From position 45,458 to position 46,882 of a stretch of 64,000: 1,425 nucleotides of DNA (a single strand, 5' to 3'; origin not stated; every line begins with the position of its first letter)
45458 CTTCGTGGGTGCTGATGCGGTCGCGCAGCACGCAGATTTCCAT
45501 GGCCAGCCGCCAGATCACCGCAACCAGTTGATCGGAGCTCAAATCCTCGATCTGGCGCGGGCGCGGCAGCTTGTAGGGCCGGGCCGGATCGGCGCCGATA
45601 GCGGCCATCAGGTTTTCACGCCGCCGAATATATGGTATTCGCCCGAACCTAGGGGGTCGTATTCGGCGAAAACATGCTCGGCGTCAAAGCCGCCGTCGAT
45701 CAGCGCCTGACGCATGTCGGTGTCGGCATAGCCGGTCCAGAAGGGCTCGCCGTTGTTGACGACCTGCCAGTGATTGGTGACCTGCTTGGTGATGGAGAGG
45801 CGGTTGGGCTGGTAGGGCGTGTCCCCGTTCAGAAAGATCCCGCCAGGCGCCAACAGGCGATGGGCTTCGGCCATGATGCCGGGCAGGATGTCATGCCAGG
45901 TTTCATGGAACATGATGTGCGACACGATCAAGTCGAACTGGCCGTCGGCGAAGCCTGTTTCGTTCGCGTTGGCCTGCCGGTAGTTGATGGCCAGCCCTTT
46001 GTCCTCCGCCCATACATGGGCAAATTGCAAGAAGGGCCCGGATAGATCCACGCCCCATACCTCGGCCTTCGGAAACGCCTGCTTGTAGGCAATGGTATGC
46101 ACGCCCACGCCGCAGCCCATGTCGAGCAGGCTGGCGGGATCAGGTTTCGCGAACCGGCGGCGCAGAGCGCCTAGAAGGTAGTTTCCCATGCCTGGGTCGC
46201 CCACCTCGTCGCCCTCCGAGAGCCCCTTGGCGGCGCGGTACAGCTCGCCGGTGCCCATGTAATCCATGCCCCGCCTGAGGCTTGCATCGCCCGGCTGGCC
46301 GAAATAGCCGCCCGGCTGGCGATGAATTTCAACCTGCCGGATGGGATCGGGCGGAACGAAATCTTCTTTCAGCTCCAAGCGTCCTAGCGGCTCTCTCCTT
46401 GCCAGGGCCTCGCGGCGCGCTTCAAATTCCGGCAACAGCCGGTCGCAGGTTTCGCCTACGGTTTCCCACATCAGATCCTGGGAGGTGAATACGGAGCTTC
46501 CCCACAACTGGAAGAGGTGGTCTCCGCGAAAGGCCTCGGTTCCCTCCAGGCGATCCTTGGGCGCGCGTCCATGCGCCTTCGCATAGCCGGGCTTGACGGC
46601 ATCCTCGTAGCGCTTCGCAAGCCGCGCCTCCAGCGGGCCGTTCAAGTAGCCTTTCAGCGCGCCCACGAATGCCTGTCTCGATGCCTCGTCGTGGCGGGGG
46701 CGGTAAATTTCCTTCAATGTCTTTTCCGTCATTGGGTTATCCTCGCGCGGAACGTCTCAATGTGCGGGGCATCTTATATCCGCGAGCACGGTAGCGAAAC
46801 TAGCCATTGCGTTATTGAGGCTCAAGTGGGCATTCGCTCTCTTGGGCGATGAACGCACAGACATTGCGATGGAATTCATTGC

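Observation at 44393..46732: Third copy of the methyltransferase/small-protein module, with swapped gene order and again a Tat-exported hydrolase downstream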

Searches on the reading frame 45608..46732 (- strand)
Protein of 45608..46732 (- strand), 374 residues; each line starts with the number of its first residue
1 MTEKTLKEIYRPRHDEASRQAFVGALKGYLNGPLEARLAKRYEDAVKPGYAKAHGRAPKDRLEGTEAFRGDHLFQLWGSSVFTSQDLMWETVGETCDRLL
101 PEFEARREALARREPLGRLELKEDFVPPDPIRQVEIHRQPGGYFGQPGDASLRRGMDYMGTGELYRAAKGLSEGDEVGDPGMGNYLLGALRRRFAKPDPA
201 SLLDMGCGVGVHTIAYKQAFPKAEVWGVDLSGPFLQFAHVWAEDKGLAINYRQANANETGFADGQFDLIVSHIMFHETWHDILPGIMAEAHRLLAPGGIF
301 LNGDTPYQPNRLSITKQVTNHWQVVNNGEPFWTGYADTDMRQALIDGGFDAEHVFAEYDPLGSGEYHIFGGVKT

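Call 3: search_protein_families(library=pfam, proteins=[window:45608-46732:-], max_evalue=0.01)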
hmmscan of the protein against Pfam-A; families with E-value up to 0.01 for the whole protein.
window:45608-46732:- (374 aa): 9 families
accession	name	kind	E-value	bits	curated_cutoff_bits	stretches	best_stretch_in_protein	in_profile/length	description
PF13649.12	Methyltransf_25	-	5.6e-21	75.5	27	1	203-298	2-97/97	Methyltransferase domain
PF08241.18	Methyltransf_11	-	3e-19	69.9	21.2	1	203-301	1-94/95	Methyltransferase domain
PF13847.12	Methyltransf_31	-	2.9e-12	46.9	27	1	201-304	6-111/145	Methyltransferase domain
PF08242.18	Methyltransf_12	-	3.5e-12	47.3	30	1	203-300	1-98/98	Methyltransferase domain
PF13489.12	Methyltransf_23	-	4.9e-11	43.1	27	1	186-302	8-116/164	Methyltransferase domain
PF05175.20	MTS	-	4.4e-10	39.9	23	1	197-301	30-137/170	Methyltransferase small domain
PF01209.24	Ubie_methyltran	-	5.2e-07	29.7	20.1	1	195-301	44-150/233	ubiE/COQ5 methyltransferase family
PF02353.26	CMAS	-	0.00012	21.9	27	1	201-304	65-166/273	Mycolic acid cyclopropane synthetase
PF06325.19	PrmA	-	0.00068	19.6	22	1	200-300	163-256/296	Ribosomal protein L11 methyltransferase (PrmA)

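Call 4: search_protein_families(library=ncbifam, proteins=[window:45608-46732:-], max_evalue=0.01)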
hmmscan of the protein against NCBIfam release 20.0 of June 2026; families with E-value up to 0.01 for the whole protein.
window:45608-46732:- (374 aa): 38 families (the best 25 are shown)
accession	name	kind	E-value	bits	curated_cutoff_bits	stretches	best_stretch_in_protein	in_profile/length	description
TIGR02072.1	BioC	equivalog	3.7e-15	56.4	184.95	1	182-301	19-131/244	malonyl-ACP O-methyltransferase BioC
NF043040.1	corrin_prot_MT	hypoth_equivalog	5.1e-12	45.7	180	1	200-304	43-149/216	corrinoid protein-associated methyltransferase CpaM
NF041537.1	ArsM_AhpD_UU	exception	1.9e-10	40.1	510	1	200-305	78-183/345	arsenite methyltransferase/AhpD domain selenoprotein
NF047649.1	MTase_UXPK_star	exception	1e-09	37.9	460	1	201-305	80-184/283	methyltransferase/UXPK-star double selenoprotein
NF045667.1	MTase_DVU1556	equivalog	8e-09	35.3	155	1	197-305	21-122/213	DVU_1556 family methyltransferase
NF041536.1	ArsM_DUF2284_UU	exception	8.6e-09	34.2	575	1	200-305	78-183/459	arsenite methyltransferase/DUF2284 domain selenoprotein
TIGR01983.1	UbiG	equivalog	2e-08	33.8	102.95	1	199-300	50-149/228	bifunctional 2-polyprenyl-6-hydroxyphenol methylase/3-demethylubiquinol 3-O-methyltransferase UbiG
TIGR01934.1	MenG_MenH_UbiE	subfamily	2.2e-08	33.7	158.35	1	195-301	36-140/223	ubiquinone/menaquinone biosynthesis methyltransferase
TIGR03534.1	RF_mod_PrmC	equivalog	2.3e-08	33.8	199.1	1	194-271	84-162/253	peptide chain release factor N(5)-glutamine methyltransferase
NF007610.0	PRK10258.1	equivalog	1.6e-07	30.9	342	1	191-300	35-136/251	malonyl-ACP O-methyltransferase BioC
NF040539.1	AST_met_ArsM_2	exception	2.3e-07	30.9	240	1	200-311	58-173/262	putative arsinothricin biosynthesis methyltransferase ArsM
NF001244.0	PRK00216.1-5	equivalog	5.8e-07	29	216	1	198-270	48-123/236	bifunctional demethylmenaquinone methyltransferase/2-methoxy-6-polyprenyl-1,4-benzoquinol methylase UbiE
NF040703.1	cyclopro_CfaB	exception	2.3e-06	26.7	650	1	199-302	160-263/393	C17 cyclopropane fatty acid synthase CfaB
TIGR03533.1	L3_gln_methyl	equivalog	3e-06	26.8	229.7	1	194-271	117-195/284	50S ribosomal protein L3 N(5)-glutamine methyltransferase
NF045649.1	2X_seleno_MduS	exception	1.7e-05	23.9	380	1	193-300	36-145/338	methyltransferase domain-containing selenoprotein MduS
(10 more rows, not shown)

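Call 8: find_homologous_proteins(query=window:45608-46732:-, max_evalue=0.00001)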
Query window:45608-46732:- (374 aa): 469 proteins with E <= 0.00001 among 6214 candidates; the best 120 are listed.
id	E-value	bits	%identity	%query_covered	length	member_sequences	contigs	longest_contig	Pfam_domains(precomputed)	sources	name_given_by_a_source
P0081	1.1e-259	879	100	100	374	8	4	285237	PF13847.13,PF13489.13,PF05175.21,PF13649.13,PF01209.25,PF08241.19,PF08242.19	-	-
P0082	7.0e-245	830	94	100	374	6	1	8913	PF13847.13,PF13489.13,PF05175.21,PF13649.13,PF01209.25,PF08241.19,PF08242.19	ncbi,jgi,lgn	-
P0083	6.3e-239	811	92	100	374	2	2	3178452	PF13847.13,PF13489.13,PF02353.27,PF05175.21,PF13649.13,PF01209.25,PF08241.19,PF08242.19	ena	-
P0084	5.7e-234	794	89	100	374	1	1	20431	PF13847.13,PF13489.13,PF05175.21,PF13649.13,PF01209.25,PF08241.19,PF08242.19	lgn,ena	-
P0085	7.2e-234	794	89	100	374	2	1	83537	PF13847.13,PF13489.13,PF02353.27,PF05175.21,PF13649.13,PF01209.25,PF08241.19,PF08242.19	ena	-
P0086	1.2e-227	774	87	100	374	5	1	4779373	PF13847.13,PF13489.13,PF05175.21,PF13649.13,PF01209.25,PF08241.19,PF08242.19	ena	-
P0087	1.5e-227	773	87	100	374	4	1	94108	PF13847.13,PF13489.13,PF05175.21,PF13649.13,PF01209.25,PF08241.19,PF08242.19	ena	-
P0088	5.9e-227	771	86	100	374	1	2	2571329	PF13847.13,PF13489.13,PF05175.21,PF13649.13,PF01209.25,PF08241.19,PF08242.19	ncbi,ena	-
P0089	5.2e-224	762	85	100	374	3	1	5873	PF13847.13,PF13489.13,PF05175.21,PF13649.13,PF01209.25,PF08241.19,PF08242.19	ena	-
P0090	5.5e-223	758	85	100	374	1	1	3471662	PF13847.13,PF13489.13,PF05175.21,PF13649.13,PF01209.25,PF08241.19,PF08242.19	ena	-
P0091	6.2e-223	758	86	100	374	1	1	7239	PF13847.13,PF13489.13,PF02353.27,PF05175.21,PF13649.13,PF01209.25,PF08241.19,PF08242.19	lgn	-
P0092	1.4e-222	757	85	100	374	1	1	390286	PF13847.13,PF13489.13,PF05175.21,PF13649.13,PF01209.25,PF08241.19,PF08242.19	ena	-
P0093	2.1e-221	753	85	100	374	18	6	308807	PF13847.13,PF13489.13,PF02353.27,PF05175.21,PF13649.13,PF01209.25,PF08241.19,PF08242.19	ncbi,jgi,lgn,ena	-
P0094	9.9e-221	751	83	100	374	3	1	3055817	PF13847.13,PF13489.13,PF02353.27,PF05175.21,PF13649.13,PF01209.25,PF08241.19,PF08242.19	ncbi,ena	-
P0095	5.6e-219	745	83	100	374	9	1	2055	PF13847.13,PF13489.13,PF02353.27,PF05175.21,PF13649.13,PF08241.19,PF08242.19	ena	-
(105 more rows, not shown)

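Call 10: find_encoding_contigs(protein=P0081, flank=10000, max_places=4)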
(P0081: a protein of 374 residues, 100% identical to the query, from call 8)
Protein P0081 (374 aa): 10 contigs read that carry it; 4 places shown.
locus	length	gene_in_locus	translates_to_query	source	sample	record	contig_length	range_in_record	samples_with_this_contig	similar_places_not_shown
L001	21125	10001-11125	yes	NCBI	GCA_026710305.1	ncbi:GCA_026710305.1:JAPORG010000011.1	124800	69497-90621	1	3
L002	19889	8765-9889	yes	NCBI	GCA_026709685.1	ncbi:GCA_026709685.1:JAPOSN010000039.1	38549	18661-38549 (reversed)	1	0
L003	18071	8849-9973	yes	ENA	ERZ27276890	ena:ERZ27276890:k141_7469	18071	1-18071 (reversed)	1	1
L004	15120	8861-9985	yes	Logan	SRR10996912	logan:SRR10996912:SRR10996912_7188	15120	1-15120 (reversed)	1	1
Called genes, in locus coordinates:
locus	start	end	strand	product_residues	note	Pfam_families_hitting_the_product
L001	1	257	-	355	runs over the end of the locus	-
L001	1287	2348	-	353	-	-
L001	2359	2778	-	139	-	PF03918:CcmH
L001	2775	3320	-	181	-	PF00578:AhpC-TSA, PF08534:Redoxin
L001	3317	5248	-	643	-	PF01578:Cytochrom_C_asm, PF16327:CcmF_C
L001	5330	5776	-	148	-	PF03100:CcmE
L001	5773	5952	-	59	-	PF04995:CcmD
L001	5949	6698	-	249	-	PF01578:Cytochrom_C_asm, PF27518:CcmC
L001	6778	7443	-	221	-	PF03379:CcmB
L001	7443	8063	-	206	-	PF00005:ABC_tran, PF13304:AAA_21 (faint)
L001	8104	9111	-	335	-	PF08240:ADH_N, PF00107:ADH_zinc_N, PF13602:ADH_zinc_N_2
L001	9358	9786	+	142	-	-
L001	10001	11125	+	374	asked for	PF05175:MTS, PF13489:Methyltransf_23, PF01209:Ubie_methyltran (weak), PF13847:Methyltransf_31, PF08241:Methyltransf_11, PF08242:Methyltransf_12, PF13649:Methyltransf_25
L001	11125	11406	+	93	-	-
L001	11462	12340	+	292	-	PF01738:DLH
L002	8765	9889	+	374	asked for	PF05175:MTS, PF13489:Methyltransf_23, PF01209:Ubie_methyltran (weak), PF13847:Methyltransf_31, PF08241:Methyltransf_11, PF08242:Methyltransf_12, PF13649:Methyltransf_25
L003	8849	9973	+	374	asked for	PF05175:MTS, PF13489:Methyltransf_23, PF01209:Ubie_methyltran (weak), PF13847:Methyltransf_31, PF08241:Methyltransf_11, PF08242:Methyltransf_12, PF13649:Methyltransf_25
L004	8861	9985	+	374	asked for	PF05175:MTS, PF13489:Methyltransf_23, PF01209:Ubie_methyltran (weak), PF13847:Methyltransf_31, PF08241:Methyltransf_11, PF08242:Methyltransf_12, PF13649:Methyltransf_25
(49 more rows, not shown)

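Call 11: find_related_loci(query=A1, collection=genome_contigs, flank=8000)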
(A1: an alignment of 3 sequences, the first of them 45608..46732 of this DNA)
Query A1 (374 aa) in genome_contigs; peptide patterns used: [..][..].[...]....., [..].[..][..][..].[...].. (x = any residue, [..] = any of these).
599 stretches matched a pattern (row limit reached: there are more); 340 encode a relative of the query (tblastn E <= 1e-3); the best 80 are kept; 80 distinct loci.
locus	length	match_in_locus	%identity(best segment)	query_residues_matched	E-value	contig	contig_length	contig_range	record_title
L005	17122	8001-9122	83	1-374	0e+0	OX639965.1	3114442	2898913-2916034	MAG: uncultured Gammaproteobacteria bacterium isolate 3ffbc19d-36f3-4bc2-89c8-cf5f95be8bae genome assembly, chromosome:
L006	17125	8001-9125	82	1-374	0e+0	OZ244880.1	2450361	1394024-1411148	MAG: Candidatus Foliamicus sp. isolate 8c9a6700-f045-4f67-973d-99a5b8b15ec5 genome assembly, chromosome: 1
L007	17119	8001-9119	82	1-373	0e+0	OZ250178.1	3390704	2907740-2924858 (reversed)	MAG: Candidatus Foliamicus sp. isolate ac1afad2-df65-4484-8806-aab42824610e genome assembly, chromosome: 1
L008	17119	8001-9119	82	1-373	0e+0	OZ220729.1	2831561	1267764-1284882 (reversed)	MAG: Gammaproteobacteria bacterium isolate 3a360650-b487-4473-8a34-f610b0208760 genome assembly, chromosome: 1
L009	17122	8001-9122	81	1-374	0e+0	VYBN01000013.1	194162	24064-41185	MAG: Gammaproteobacteria bacterium isolate SB0673_bin_2 NODE_11_length_194162_cov_63.034244, whole genome shotgun sequen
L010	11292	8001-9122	74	1-374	0e+0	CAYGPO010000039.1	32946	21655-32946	MAG TPA_asm: uncultured Gammaproteobacteria bacterium isolate ERP117304_co3_225 genome assembly, contig: NODE_1969_lengt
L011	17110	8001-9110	64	5-374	5e-163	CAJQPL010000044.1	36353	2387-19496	MAG: uncultured Woeseiaceae bacterium isolate 3_20180319_Bin_METABAT_220_1 genome assembly, contig: c_000004598559, whol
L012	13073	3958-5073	63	2-373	1e-162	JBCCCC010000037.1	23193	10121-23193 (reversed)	MAG: Pseudomonadota bacterium isolate P01_A01_bin.5 k141_1843658_length_23193_cov_91.3231, whole genome shotgun sequence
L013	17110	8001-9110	60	1-371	3e-147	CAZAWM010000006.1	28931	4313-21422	MAG TPA_asm: uncultured Steroidobacteraceae bacterium isolate binchicken_co274_92 genome assembly, contig: NODE_4142_len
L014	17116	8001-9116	59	1-371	8e-145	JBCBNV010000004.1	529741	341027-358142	MAG: Pseudomonadota bacterium isolate J06632_16 NODE_4_length_529741_cov_21.674575, whole genome shotgun sequence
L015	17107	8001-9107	58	5-374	1e-144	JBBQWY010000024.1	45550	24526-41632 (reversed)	MAG: Steroidobacterales bacterium isolate Co_metawrap_2085 Cmw_2085_k141_29082359_length_45550_cov_46.0000, whole genome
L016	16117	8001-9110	57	1-371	3e-142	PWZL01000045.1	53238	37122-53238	MAG: Gammaproteobacteria bacterium isolate T3Sed10_171R1 T3-Sed10-C528, whole genome shotgun sequence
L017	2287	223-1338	57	1-373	6e-151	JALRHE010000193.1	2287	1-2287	MAG: Steroidobacteraceae bacterium isolate MYJ.12 MYJ_639179, whole genome shotgun sequence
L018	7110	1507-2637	53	1-372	5e-138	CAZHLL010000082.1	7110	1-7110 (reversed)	MAG TPA_asm: uncultured Acidibacter sp. isolate binchicken_co208_84 genome assembly, contig: NODE_15681_length_7110_cov_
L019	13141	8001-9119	53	1-373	2e-137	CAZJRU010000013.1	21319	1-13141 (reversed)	MAG TPA_asm: uncultured Hellea sp. isolate binchicken_co258_98 genome assembly, contig: NODE_1527_length_21319_cov_103.0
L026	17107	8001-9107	57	1-369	2e-136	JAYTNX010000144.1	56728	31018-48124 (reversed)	MAG: Pseudomonadota bacterium isolate GFS_4011 GFS_4011_143, whole genome shotgun sequence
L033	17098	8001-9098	45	10-374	6e-104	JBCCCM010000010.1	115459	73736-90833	MAG: Pseudomonadota bacterium isolate P01_A01_bin.6 k141_208884_length_115459_cov_39.8327, whole genome shotgun sequence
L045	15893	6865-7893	35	9-355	7e-63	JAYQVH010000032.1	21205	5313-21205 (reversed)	MAG: Rhodospirillaceae bacterium isolate SD9011_COM_concoct_bins.tsv.007 NODE_1196_length_21205_cov_10.244019, whole gen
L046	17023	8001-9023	35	12-357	1e-61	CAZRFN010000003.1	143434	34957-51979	MAG TPA_asm: uncultured Acidibacter sp. isolate SRP193358_co1_528 genome assembly, contig: NODE_84_length_143434_cov_18.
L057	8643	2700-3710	34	14-354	2e-58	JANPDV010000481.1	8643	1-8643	MAG: Gammaproteobacteria bacterium isolate VAR_78_metabat_326 VAR_78_k141_4614372, whole genome shotgun sequence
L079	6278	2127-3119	34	14-349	6e-54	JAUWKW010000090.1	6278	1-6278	MAG: Chromatiales bacterium isolate CSMAG_2356 CSMAG_2356_k141_424776_length_6278_cov_6.0000, whole genome shotgun seque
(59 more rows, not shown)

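Call 18: search_solved_structures(query=window:45608-46732:-, max_evalue=0.001)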
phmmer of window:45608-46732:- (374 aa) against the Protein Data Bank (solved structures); distinct sequences matched with E-value up to 0.001: 29.
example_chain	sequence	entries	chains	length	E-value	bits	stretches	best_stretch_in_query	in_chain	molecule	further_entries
6uak_A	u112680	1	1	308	1.8e-09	40.4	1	196-301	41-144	SAM dependent methyltransferase LahSB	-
5mgz_A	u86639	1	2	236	2e-08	37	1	198-303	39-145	8-demethylnovobiocic acid C(8)-methyltransferase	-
9fcd_A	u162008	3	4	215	2.6e-08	36.6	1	195-309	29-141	SAM-dependent methyltransferase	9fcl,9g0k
9fcy_A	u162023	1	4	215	2.6e-08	36.6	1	195-309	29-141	SAM-dependent methyltransferase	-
9fcs_A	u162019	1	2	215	2.6e-08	36.6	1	195-309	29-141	SAM-dependent methyltransferase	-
9fd3_A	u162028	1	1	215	2.6e-08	36.6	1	195-309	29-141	SAM-dependent methyltransferase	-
9fcq_A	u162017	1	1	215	3.5e-08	36.1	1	195-309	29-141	SAM-dependent methyltransferase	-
5m58_A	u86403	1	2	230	6.3e-08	35.3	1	198-302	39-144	C-methyltransferase CouO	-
5doo_A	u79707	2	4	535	7.5e-08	35.1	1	198-302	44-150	protein lysine methyltransferase 2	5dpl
9w6x_A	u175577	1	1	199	1.9e-07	33.7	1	186-303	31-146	YtkW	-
9fcx_A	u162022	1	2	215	2.4e-07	33.4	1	195-309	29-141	SAM-dependent methyltransferase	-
9fcu_A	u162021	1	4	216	6e-07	32.1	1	195-309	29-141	SAM-dependent methyltransferase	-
3mgg_A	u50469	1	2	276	8e-07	31.7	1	192-299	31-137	Methyltransferase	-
1wzn_A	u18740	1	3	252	6.8e-06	28.6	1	193-302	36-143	SAM-dependent methyltransferase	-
7bgg_A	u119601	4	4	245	7.2e-06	28.5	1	138-300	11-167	heterocyclic toxin methyltransferase (Rv0560c) | 2-heptyl-1-hydroxyquinolin-4(1H)-one methyltransferase | Uncharacterized protein Rv0560c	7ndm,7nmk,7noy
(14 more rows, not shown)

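Call 29: predict_structure(alignment_id=A3)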
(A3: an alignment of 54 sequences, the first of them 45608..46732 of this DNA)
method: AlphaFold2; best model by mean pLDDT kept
length: 374 residues; sequences in the alignment: 54
mean_pLDDT: 91.7   pTM: 0.91
mean pLDDT of the five models: 91.7, 91.6, 91.6, 90.2, 89.3
residues with pLDDT >= 90: 275; 70-90: 89; 50-70: 9; < 50: 1
segments of 3 or more residues with pLDDT < 50: none
pLDDT, mean of each block of 10 residues (from residue 1): 82 91 91 95 98 97 95 97 92 95 96 97 84 81 82 93 80 72 95 95 97 97 98 96 98 95 99 85 91 98 90 92 85 82 96 95 88 96
secondary structure, 60 per line:
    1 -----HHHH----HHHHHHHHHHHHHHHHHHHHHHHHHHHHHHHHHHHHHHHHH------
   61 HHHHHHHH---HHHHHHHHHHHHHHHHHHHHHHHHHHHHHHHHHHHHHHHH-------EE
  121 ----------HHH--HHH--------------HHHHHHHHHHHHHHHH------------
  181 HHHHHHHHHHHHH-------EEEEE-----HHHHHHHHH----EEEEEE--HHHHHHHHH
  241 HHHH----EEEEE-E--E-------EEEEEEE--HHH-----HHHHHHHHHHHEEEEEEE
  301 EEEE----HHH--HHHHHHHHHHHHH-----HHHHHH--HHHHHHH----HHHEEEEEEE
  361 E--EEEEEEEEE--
elements in order: H6-9 H14-54 H61-68 H72-111 H153-168 H181-193 E201-205 H211-219 E224-229 H232-244 E249-253 E266-272 H283-293 E294-304 H314-326 H332-337 H340-346 E354-361 E364-372

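Call 31: search_protein_families(library=pfam, alignment_id=A5, max_evalue=0.0001)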
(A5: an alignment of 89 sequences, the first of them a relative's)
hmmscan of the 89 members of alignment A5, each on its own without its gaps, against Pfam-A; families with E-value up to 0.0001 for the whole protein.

A. member 1, L055:9472-11067:+ (531 aa): 2 families
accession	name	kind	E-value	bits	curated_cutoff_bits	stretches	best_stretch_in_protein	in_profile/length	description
PF01565.28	FAD_binding_4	-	7e-27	94.3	26.4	1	48-184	1-138/139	FAD binding domain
PF02913.24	FAD-oxidase_C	-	6.2e-05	23.3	21.2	1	504-527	223-246/248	FAD linked oxidases, C-terminal domain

B. families by the number of members that match (of 89 scanned): 82 families (the first 25 are shown)
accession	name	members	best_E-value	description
PF00171.27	Aldedh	8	2.3e-156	Aldehyde dehydrogenase family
PF13450.12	NAD_binding_8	6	5.4e-10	NAD(P)-binding Rossmann-like domain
PF07992.20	Pyr_redox_2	5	1.1e-13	Pyridine nucleotide-disulphide oxidoreductase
PF01738.24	DLH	4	4.6e-37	Dienelactone hydrolase family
PF01266.30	DAO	4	2.5e-12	FAD dependent oxidoreductase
PF00890.30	FAD_binding_2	3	3e-33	FAD binding domain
PF01565.28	FAD_binding_4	3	9.6e-32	FAD binding domain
PF13432.12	TPR_16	3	5.4e-09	Tetratricopeptide repeat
PF03486.20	HI0933_like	3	8.6e-07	HI0933-like protein Rossmann domain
PF07476.17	MAAL_C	2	6.7e-91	Methylaspartate ammonia-lyase C-terminus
PF01494.25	FAD_binding_3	2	5.2e-62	FAD binding domain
PF03446.21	NAD_binding_2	2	6.6e-49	NAD binding domain of 6-phosphogluconate dehydrogenase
PF05034.18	MAAL_N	2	1.3e-48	Methylaspartate ammonia-lyase N-terminus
PF00724.26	Oxidored_FMN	2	9e-46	NADH:flavin oxidoreductase / NADH oxidase family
PF13517.12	FG-GAP_3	2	1.8e-39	FG-GAP-like repeat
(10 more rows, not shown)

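Call 33: fold_search(model_id=the predicted structure, library=pdb)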
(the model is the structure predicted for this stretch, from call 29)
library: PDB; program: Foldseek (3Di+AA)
matches with E <= 10: 1915; with E <= 0.001: 1336
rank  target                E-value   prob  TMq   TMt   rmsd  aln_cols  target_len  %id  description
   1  5m58_B                3.2e-11  1.00  0.40  0.62   5.9       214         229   22  Crystal structure of CouO, a C-methyltransferase from Streptomyces rishiriensis (released 2017-02-15)
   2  5mgz_A                4.6e-11  1.00  0.40  0.63   7.1       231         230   22  Streptomyces Spheroides NovO (8-demethylnovbiocic acid methyltransferase) with SAH (released 2017-01-18)
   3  5m58_A                7.4e-11  1.00  0.41  0.64   6.4       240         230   20  Crystal structure of CouO, a C-methyltransferase from Streptomyces rishiriensis (released 2017-02-15)
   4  5f8e_A                4.1e-10  1.00  0.45  0.48  18.3       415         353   15  Rv2258c-SAH (released 2016-06-29)
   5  5f8e_C                5.1e-10  1.00  0.44  0.46  18.1       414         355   16  Rv2258c-SAH (released 2016-06-29)
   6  5f8c_A                6.3e-10  1.00  0.45  0.47  17.9       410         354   16  Rv2258c-unbound (released 2016-06-29)
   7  2r3s_A                7.0e-10  1.00  0.42  0.47   4.2       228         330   16  CRYSTAL STRUCTURE OF A PUTATIVE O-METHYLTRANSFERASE (NPUN_R0239) FROM NOSTOC PUNCTIFORME PCC 73102 AT 2.15 A RESOLUTIO (released 2007-09-11)
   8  7wdq_A                7.0e-10  1.00  0.41  0.45  11.3       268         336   18  DsyB in complex with SAM (released 2022-06-01)
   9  5wp4                  7.4e-10  1.00  0.39  0.31   6.5       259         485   18  Arabidopsis thaliana phosphoethanolamine N-methyltransferase 1 (AtPMT1, XIOPTL) in complex with SAH and phosphocholine (released 2017-11-15)
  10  4kri_B                7.8e-10  1.00  0.43  0.38   3.6       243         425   18  Haemonchus contortus Phospholethanolamine N-methyltransferase 2 in complex with phosphomonomethylethanolamine and S-ad (released 2013-09-25)
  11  4krh_A                1.3e-09  1.00  0.42  0.37   5.2       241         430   18  SeMet Haemonchus contortus Phosphoethanolamine N-methyltransferase 2 in complex with S-adenosyl-L-methionine (released 2013-09-25)
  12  4kri_A                1.4e-09  1.00  0.45  0.40   5.6       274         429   18  Haemonchus contortus Phospholethanolamine N-methyltransferase 2 in complex with phosphomonomethylethanolamine and S-ad (released 2013-09-25)
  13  4qvg_B                1.4e-09  1.00  0.45  0.49  15.8       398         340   16  Crystal structure of S-adenosylmethionine-dependent methyltransferase SibL in its apo form (released 2015-05-27)
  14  4f86_E                1.5e-09  1.00  0.36  0.48  15.3       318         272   17  Structure analysis of Geranyl diphosphate methyltransferase in complex with GPP and sinefungin (released 2012-10-31)
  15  6kjg_A                1.5e-09  1.00  0.44  0.47  11.0       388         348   16  Crystal structure of PsoF (released 2019-09-18)
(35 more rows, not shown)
